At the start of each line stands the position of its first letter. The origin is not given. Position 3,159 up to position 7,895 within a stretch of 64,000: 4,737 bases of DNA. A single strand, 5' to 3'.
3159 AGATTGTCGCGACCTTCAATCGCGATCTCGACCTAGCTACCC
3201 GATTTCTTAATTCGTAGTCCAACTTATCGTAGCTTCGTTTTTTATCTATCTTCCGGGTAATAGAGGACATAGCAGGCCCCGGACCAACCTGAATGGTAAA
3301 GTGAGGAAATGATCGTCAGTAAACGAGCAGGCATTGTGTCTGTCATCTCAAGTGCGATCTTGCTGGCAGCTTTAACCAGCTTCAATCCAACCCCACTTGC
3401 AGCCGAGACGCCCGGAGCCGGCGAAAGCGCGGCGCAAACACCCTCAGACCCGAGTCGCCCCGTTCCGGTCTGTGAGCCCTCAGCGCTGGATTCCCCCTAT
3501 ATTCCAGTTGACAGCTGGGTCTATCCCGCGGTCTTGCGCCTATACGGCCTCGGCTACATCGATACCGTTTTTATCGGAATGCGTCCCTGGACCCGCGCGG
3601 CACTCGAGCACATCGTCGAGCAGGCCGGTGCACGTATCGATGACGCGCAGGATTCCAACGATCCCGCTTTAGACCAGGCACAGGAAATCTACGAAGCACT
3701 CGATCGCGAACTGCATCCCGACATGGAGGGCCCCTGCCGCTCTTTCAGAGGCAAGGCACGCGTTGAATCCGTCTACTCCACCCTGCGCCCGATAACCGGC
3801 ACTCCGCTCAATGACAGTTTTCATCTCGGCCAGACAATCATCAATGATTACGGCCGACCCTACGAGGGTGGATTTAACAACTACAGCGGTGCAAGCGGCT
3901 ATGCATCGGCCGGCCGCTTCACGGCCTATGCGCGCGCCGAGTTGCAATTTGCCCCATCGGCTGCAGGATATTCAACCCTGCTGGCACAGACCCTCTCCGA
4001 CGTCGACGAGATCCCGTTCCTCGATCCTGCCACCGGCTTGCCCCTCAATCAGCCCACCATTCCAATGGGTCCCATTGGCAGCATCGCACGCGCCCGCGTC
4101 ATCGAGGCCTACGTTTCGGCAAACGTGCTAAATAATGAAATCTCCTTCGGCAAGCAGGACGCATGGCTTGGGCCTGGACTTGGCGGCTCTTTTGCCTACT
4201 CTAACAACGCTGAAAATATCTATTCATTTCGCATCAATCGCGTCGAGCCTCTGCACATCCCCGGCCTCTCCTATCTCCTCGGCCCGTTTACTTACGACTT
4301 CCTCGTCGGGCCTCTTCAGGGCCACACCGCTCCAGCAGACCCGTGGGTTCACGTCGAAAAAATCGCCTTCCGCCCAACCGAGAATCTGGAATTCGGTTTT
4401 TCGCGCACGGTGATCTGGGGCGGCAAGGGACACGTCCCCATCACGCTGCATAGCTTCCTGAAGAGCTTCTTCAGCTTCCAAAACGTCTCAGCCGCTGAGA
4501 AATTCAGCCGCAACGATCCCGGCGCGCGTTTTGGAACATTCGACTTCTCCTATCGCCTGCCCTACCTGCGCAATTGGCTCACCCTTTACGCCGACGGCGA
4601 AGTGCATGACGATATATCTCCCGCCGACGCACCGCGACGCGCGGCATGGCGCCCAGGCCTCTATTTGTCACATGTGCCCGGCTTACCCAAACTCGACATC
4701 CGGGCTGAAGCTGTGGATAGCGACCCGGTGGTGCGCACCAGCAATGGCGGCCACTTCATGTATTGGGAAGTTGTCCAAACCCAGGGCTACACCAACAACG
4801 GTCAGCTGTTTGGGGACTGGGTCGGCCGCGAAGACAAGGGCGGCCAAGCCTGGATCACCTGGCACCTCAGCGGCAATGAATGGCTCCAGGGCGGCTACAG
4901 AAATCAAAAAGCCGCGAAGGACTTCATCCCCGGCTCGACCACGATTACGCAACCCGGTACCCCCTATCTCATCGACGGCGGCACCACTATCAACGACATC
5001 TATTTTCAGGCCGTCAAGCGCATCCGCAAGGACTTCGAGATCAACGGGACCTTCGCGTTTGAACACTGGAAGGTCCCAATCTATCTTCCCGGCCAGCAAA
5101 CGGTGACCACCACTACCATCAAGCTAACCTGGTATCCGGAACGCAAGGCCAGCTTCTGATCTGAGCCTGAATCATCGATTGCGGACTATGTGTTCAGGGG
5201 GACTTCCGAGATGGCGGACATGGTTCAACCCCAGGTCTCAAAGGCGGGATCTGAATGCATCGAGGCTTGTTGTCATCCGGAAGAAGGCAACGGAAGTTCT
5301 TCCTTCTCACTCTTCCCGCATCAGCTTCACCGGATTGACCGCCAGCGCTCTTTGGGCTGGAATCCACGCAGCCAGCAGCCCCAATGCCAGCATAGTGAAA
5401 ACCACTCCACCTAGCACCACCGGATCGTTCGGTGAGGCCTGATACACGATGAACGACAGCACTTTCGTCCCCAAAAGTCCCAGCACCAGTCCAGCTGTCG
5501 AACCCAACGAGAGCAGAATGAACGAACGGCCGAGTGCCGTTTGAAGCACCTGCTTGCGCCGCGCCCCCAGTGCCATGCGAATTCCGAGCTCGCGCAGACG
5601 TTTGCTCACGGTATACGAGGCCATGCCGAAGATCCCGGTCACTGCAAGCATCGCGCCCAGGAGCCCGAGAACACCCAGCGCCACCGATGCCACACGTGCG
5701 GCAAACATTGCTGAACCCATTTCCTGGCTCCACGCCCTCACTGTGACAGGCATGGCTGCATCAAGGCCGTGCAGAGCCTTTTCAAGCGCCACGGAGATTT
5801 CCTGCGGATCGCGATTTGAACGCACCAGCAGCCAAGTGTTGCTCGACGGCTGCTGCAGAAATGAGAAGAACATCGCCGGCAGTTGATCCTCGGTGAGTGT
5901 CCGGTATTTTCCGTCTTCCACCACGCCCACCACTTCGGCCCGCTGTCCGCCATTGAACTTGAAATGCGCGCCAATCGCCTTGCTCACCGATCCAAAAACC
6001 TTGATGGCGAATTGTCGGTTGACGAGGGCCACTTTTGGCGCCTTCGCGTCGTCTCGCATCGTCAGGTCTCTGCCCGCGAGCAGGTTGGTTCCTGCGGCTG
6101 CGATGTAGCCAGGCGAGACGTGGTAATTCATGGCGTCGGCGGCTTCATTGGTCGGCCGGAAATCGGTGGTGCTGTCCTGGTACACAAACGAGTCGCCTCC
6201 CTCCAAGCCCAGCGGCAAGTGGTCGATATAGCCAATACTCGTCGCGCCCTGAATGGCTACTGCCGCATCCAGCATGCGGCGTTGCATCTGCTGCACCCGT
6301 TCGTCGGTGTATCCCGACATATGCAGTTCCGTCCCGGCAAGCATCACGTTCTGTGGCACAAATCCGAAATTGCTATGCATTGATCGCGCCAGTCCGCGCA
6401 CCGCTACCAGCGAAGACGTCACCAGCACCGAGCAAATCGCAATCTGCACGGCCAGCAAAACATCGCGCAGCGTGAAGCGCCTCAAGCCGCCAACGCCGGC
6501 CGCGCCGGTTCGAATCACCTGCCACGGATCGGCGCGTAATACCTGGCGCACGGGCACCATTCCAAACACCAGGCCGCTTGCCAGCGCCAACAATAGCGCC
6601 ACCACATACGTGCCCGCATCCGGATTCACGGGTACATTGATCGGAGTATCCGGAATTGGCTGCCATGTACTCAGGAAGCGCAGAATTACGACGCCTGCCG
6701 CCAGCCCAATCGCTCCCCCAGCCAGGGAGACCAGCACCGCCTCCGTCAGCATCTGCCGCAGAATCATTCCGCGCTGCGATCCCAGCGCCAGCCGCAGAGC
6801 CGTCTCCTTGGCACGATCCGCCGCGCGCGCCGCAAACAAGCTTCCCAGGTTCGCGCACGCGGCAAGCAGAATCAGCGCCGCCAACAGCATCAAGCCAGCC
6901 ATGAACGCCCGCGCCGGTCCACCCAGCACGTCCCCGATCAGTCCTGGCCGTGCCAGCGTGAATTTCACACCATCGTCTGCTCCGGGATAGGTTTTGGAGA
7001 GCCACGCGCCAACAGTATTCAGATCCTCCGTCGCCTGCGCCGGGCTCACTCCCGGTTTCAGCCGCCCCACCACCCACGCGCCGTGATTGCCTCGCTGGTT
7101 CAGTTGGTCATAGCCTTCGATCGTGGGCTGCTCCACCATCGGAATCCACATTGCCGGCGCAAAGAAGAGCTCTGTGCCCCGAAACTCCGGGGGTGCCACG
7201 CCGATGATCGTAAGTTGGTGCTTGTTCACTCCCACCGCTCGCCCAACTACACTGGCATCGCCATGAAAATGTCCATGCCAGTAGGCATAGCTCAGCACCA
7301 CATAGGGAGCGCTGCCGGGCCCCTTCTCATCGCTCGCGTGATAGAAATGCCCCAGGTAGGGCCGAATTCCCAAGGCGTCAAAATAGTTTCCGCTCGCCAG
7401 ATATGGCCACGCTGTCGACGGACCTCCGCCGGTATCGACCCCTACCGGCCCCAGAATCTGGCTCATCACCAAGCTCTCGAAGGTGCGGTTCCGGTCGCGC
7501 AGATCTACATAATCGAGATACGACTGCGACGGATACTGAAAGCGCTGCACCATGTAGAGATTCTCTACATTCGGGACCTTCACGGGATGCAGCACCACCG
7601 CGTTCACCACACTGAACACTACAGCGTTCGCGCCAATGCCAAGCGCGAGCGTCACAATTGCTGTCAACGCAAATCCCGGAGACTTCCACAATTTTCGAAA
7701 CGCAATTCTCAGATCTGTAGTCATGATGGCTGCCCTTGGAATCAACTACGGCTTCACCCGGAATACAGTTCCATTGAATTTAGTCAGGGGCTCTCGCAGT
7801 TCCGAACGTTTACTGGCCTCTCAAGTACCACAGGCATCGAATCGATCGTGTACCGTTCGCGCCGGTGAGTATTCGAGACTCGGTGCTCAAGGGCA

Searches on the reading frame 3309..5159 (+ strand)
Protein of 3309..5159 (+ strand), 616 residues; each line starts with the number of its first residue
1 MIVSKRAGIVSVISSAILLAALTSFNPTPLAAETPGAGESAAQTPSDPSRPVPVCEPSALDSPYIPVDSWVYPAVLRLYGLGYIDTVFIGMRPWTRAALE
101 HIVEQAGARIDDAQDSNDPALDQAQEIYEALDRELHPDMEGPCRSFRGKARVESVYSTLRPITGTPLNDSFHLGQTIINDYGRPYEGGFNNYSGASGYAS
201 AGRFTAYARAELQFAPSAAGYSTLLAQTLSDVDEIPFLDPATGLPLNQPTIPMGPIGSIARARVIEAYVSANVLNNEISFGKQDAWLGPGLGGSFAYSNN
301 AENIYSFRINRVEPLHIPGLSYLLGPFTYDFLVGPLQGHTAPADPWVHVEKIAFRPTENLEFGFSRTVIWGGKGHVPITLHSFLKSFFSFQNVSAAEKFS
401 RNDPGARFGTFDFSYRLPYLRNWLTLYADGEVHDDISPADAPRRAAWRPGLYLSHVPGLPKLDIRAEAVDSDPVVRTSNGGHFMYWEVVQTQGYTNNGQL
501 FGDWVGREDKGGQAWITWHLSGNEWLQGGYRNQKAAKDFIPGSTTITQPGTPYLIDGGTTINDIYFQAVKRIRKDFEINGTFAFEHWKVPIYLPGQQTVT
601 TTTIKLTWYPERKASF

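Call 93: search_protein_families(library=pfam, proteins=[window:3309-5159:+], max_evalue=0.00001)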
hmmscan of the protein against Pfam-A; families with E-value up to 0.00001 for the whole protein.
window:3309-5159:+ (616 aa): 1 family
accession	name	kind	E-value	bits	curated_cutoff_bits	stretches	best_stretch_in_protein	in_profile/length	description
PF14052.12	Caps_assemb_Wzi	-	4.7e-114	381.9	30.1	1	163-598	7-389/392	Capsule assembly protein Wzi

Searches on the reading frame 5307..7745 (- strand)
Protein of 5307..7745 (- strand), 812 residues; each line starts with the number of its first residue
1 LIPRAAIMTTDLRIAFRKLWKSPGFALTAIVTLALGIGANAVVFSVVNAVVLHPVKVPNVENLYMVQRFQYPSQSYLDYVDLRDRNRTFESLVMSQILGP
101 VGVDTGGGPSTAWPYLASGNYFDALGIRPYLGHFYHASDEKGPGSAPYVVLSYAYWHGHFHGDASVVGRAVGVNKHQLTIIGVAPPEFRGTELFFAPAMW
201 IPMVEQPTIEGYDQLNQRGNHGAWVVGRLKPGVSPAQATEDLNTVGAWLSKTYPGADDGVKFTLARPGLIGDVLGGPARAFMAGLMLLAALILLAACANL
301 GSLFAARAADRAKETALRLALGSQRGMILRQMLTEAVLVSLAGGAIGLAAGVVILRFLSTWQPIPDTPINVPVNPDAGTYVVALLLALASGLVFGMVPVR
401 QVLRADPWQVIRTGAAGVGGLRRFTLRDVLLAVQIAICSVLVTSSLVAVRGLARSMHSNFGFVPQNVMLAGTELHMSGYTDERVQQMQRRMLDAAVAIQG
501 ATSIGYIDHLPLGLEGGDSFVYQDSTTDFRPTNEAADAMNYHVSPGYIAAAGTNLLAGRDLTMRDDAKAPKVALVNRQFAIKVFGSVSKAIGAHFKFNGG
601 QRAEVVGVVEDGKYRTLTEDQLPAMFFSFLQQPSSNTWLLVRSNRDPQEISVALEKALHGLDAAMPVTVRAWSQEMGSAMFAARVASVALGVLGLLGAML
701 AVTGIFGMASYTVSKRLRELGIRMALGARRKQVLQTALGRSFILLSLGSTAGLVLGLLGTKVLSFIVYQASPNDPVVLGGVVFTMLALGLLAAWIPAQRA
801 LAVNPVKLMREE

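Call 93: search_protein_families(library=pfam, proteins=[window:5307-7745:-], max_evalue=0.00001)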
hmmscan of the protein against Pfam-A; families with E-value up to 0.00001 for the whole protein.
window:5307-7745:- (812 aa): 2 families
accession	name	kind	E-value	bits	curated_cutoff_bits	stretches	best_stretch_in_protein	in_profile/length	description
PF12704.14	MacB_PCD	-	1.1e-29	104.7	27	2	27-244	2-206/207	MacB-like periplasmic core domain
PF02687.27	FtsX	-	6.6e-27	94.4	25.5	2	287-407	2-120/120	FtsX-like permease C-terminal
